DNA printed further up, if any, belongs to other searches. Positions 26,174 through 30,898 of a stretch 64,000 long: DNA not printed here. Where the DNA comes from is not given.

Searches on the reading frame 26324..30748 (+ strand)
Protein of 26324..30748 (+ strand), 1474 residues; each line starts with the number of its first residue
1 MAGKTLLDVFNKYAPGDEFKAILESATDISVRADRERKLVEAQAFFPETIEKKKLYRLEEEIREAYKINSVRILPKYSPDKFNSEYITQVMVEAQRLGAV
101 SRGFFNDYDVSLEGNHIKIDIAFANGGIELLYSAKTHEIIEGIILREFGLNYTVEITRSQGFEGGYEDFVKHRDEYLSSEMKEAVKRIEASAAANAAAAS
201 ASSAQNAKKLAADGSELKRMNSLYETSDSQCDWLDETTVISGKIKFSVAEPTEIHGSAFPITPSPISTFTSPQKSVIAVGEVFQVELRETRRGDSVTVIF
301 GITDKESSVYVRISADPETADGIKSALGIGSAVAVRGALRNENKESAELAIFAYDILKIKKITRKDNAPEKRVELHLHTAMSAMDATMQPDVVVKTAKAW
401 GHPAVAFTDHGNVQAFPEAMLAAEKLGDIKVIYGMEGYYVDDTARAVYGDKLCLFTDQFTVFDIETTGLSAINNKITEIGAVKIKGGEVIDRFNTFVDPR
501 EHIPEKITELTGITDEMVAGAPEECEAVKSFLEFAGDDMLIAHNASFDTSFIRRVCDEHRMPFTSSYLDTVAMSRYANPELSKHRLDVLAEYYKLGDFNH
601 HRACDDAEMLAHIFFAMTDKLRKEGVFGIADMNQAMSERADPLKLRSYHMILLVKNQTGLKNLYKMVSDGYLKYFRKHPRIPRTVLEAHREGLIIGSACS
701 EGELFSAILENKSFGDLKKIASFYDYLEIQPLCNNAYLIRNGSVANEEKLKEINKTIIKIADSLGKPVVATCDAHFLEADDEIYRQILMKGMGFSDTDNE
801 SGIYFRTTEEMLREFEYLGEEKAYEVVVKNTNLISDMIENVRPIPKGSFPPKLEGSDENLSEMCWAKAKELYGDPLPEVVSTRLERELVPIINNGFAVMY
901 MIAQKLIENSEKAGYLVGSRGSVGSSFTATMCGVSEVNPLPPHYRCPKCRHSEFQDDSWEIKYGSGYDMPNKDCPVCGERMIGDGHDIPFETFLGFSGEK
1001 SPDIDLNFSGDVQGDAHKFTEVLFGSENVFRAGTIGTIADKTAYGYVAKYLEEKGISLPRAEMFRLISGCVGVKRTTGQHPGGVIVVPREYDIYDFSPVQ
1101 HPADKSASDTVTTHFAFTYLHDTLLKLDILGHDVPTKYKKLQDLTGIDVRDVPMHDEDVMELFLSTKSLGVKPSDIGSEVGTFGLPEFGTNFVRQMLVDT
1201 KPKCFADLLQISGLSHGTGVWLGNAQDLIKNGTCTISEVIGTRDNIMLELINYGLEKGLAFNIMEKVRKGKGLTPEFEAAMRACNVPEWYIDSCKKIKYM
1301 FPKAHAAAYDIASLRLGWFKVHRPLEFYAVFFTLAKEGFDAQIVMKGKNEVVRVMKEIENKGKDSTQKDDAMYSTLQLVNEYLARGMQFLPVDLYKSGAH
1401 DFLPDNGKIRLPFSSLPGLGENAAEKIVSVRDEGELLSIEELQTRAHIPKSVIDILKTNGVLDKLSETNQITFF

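Call 29: search_protein_families(library=pfam, proteins=[window:26324-30748:+], max_evalue=0.0001)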
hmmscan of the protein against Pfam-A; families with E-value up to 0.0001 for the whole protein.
window:26324-30748:+ (1474 aa): 7 families
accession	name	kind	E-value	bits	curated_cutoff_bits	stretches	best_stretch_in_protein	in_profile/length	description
PF07733.18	DNA_pol3_alpha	-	2.2e-53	182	23.9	2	859-1052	2-152/260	Bacterial DNA polymerase III alpha NTPase domain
PF00929.31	RNase_T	-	4.2e-39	135.2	24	1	461-614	2-164/164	Exonuclease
PF02811.25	PHP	-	6.5e-33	114.8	26.4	1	374-724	1-148/164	PHP domain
PF17657.6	DNA_pol3_finger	-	9.9e-21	74.2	22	1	1141-1271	8-147/166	Bacterial DNA polymerase III alpha subunit finger domain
PF14579.12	HHH_6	-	3.1e-12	47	25.6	1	1386-1468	1-86/90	Helix-hairpin-helix motif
PF16473.11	Rv2179c-like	-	2.3e-05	24.6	27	0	461-614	4-173/177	3'-5' exoribonuclease Rv2179c-like domain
PF13482.12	RNase_H_2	-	3.8e-05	24.1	22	0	462-592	3-112/165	RNase_H superfamily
